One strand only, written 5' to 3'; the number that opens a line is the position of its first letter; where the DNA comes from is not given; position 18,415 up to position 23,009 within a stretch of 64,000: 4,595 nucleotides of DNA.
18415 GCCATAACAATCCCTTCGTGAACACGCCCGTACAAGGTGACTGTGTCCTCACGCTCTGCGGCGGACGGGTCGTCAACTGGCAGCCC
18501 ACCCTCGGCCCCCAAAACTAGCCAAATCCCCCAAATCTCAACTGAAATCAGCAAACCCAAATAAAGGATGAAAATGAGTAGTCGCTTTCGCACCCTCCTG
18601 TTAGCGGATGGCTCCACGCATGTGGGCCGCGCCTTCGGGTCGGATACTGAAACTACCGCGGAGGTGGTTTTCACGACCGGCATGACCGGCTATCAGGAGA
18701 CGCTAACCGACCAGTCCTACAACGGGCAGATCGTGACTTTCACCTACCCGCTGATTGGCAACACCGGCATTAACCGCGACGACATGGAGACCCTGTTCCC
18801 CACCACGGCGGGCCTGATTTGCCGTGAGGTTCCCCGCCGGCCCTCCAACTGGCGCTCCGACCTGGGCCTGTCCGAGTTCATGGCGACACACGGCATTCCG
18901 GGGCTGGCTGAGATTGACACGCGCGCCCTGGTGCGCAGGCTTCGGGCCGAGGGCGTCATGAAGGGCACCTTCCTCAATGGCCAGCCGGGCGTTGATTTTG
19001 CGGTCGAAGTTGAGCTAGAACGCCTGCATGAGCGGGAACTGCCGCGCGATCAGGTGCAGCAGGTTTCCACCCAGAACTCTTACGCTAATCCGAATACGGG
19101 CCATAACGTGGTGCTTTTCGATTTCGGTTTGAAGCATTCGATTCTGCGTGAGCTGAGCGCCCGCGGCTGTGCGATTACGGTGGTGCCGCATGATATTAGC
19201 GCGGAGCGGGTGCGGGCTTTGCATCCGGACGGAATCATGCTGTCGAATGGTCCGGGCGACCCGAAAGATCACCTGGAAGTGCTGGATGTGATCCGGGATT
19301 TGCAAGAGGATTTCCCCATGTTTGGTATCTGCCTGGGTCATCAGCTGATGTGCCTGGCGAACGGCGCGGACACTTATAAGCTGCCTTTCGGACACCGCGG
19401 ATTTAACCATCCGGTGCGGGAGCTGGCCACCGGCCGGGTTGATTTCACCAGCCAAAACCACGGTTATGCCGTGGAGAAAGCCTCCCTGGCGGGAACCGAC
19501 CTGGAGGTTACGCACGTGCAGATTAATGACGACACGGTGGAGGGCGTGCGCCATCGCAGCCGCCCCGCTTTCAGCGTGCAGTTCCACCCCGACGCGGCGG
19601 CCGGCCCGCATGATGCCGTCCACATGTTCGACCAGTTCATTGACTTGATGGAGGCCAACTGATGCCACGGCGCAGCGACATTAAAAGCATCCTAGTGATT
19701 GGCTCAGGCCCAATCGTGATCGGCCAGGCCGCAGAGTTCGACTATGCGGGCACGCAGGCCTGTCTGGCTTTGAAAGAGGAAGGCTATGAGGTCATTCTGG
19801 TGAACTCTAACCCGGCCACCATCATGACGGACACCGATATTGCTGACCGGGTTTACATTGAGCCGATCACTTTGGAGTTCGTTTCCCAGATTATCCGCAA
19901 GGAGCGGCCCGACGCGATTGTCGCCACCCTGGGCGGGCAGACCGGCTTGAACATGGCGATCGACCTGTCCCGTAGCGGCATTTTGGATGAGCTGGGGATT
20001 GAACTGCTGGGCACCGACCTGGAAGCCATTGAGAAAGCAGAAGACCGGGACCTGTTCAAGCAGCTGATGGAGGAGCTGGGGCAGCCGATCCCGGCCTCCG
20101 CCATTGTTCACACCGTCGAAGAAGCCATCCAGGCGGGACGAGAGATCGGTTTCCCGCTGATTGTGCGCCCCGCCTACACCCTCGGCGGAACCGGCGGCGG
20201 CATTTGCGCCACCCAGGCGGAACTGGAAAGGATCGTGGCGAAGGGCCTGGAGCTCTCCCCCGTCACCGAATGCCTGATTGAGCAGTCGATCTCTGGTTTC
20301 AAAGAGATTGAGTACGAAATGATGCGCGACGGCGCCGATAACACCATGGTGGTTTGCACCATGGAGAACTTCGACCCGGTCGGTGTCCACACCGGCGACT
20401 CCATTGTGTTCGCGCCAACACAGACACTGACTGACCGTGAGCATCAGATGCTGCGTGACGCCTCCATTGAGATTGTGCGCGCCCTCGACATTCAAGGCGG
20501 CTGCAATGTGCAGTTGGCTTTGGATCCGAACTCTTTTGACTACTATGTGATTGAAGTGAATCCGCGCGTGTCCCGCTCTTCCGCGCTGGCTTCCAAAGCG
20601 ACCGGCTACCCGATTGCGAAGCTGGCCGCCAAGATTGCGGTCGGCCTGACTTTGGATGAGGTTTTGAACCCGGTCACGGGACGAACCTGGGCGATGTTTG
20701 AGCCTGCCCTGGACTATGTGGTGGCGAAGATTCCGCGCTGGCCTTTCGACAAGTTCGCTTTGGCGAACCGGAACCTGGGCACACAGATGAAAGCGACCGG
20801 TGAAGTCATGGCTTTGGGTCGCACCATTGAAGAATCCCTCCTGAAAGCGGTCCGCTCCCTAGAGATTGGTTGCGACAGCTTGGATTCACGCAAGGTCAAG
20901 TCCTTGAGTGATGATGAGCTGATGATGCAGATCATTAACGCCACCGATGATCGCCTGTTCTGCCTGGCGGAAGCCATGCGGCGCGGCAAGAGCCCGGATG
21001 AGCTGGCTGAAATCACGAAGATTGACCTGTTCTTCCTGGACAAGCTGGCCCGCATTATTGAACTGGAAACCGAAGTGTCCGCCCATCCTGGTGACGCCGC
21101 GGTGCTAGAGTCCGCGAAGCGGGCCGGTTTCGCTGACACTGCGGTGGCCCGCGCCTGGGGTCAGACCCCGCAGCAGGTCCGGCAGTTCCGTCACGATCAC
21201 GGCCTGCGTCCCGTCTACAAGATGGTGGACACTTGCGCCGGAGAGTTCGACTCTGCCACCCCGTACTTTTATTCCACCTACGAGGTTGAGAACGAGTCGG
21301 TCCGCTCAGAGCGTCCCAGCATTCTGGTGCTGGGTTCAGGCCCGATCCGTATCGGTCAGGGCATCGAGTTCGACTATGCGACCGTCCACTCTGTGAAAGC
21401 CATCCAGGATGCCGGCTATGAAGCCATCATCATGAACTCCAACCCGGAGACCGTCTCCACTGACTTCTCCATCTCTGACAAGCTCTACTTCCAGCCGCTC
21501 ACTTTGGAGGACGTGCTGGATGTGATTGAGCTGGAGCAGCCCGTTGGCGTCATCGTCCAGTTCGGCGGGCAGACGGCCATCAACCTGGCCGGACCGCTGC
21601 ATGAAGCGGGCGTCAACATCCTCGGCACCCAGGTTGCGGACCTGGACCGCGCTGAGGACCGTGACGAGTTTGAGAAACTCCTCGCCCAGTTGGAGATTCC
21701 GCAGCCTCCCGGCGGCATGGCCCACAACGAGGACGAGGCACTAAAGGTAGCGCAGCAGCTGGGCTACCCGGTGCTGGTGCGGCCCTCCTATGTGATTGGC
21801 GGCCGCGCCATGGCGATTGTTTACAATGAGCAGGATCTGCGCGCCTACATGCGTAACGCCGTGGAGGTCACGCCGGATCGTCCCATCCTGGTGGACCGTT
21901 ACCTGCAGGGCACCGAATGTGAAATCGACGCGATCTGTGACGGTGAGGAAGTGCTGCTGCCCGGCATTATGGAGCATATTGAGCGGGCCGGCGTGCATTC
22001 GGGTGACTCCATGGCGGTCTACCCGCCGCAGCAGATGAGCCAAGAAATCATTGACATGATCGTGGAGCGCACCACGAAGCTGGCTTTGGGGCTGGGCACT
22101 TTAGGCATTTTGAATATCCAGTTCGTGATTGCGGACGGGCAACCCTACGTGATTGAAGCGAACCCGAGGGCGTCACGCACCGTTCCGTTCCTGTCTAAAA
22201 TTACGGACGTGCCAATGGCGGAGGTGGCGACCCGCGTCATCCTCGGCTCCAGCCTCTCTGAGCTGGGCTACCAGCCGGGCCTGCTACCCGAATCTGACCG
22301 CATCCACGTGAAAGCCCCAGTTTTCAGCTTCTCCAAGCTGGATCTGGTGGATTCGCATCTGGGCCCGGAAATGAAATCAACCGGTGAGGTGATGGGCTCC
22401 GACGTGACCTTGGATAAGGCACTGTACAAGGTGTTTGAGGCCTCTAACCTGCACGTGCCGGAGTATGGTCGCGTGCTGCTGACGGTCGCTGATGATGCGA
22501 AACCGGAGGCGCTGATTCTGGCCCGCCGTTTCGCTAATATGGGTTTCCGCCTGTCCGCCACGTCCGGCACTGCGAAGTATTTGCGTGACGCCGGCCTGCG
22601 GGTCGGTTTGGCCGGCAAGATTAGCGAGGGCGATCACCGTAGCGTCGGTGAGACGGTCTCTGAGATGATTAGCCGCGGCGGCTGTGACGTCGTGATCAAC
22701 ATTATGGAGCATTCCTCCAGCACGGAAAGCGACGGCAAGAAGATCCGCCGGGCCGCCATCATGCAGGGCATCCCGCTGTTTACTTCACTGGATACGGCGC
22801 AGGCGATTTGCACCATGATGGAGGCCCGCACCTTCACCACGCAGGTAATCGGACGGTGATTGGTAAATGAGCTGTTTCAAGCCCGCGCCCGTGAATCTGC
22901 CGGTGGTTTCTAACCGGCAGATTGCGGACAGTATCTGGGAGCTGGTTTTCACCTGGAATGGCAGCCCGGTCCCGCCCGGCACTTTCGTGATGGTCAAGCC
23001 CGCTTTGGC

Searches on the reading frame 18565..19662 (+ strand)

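Call 102: search_protein_families(library=pfam, proteins=[window:18565-19662:+], max_evalue=0.0001)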
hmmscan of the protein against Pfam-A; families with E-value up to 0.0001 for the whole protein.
window:18565-19662:+ (365 aa): 3 families
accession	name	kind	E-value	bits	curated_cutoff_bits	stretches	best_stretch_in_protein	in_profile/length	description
PF00117.34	GATase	-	9.1e-50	169.4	22.8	1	183-360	1-189/190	Glutamine amidotransferase class-I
PF00988.28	CPSase_sm_chain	-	2.9e-48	163.3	27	1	11-135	1-125/126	Carbamoyl-phosphate synthase small chain, CPSase domain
PF07722.19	Peptidase_C26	-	4.7e-08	33.5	20.5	0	235-271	91-127/219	Peptidase C26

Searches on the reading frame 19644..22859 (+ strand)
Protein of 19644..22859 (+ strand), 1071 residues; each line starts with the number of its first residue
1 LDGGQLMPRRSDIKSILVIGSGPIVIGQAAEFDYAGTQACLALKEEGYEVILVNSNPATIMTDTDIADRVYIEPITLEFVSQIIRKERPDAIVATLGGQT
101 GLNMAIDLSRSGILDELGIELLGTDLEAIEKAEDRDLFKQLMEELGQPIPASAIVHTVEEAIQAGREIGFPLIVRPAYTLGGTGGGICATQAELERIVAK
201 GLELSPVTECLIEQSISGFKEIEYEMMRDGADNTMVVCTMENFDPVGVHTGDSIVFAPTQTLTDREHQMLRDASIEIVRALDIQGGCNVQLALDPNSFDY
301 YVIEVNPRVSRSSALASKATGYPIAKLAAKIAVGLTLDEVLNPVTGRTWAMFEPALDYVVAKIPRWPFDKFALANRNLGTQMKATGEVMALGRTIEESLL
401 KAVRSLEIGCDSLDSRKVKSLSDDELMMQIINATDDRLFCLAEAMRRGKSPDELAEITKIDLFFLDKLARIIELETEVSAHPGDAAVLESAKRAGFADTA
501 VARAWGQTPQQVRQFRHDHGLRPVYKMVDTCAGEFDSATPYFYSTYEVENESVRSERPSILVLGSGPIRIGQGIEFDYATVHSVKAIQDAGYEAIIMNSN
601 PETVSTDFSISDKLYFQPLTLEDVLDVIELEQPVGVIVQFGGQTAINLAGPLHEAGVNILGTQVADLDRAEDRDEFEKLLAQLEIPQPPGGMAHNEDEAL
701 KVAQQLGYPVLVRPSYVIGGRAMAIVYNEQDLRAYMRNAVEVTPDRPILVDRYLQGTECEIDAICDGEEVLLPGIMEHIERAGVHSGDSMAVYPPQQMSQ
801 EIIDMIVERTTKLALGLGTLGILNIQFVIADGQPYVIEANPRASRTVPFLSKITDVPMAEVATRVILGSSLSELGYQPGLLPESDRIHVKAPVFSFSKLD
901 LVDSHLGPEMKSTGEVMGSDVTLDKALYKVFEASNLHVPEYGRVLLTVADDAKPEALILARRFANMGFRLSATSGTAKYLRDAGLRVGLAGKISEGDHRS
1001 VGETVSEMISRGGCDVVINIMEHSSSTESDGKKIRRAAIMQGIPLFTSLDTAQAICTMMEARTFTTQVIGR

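Call 102: search_protein_families(library=pfam, proteins=[window:19644-22859:+], max_evalue=0.0001)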
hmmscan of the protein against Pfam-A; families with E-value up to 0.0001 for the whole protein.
window:19644-22859:+ (1071 aa): 11 families
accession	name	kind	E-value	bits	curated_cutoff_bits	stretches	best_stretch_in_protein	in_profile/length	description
PF02786.22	CPSase_L_D2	-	9.5e-111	368.8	19.8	2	134-339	1-210/211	Carbamoyl-phosphate synthase L chain, ATP binding domain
PF25596.1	CPSase_L_D1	-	2.1e-98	324.8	27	2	13-131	2-118/118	Carbamoyl phosphate synthase preATP-grasp domain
PF02787.25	CPSase_L_D3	-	7.1e-23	80.8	26.6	1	430-505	3-80/80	Carbamoyl-phosphate synthetase large chain, oligomerisation domain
PF02142.27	MGS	-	1.3e-21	76.9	24.1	1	956-1047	2-94/94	MGS-like domain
PF02655.19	ATP-grasp_3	-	7.3e-16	59.1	23.2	1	672-843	3-157/160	ATP-grasp domain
PF07478.18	Dala_Dala_lig_C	-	1.1e-14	54.8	24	1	694-841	23-174/204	D-ala D-ala ligase C-terminus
PF02222.28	ATP-grasp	-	3.1e-14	53.5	27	2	679-843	2-163/179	ATP-grasp domain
PF15632.11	ATPgrasp_Ter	-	5e-11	42.9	29.1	1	746-867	3-109/131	ATP-grasp in the biosynthetic pathway with Ter operon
PF01071.24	GARS_A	-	5.7e-11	43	27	1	678-842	8-188/194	Phosphoribosylglycinamide synthetase, ATP-grasp (A) domain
PF08443.16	RimK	-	1.4e-07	31.8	21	0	672-840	3-164/188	RimK-like ATP-grasp domain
PF13549.11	ATP-grasp_5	-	5.1e-07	29.7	27.6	0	672-712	11-51/221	ATP-grasp domain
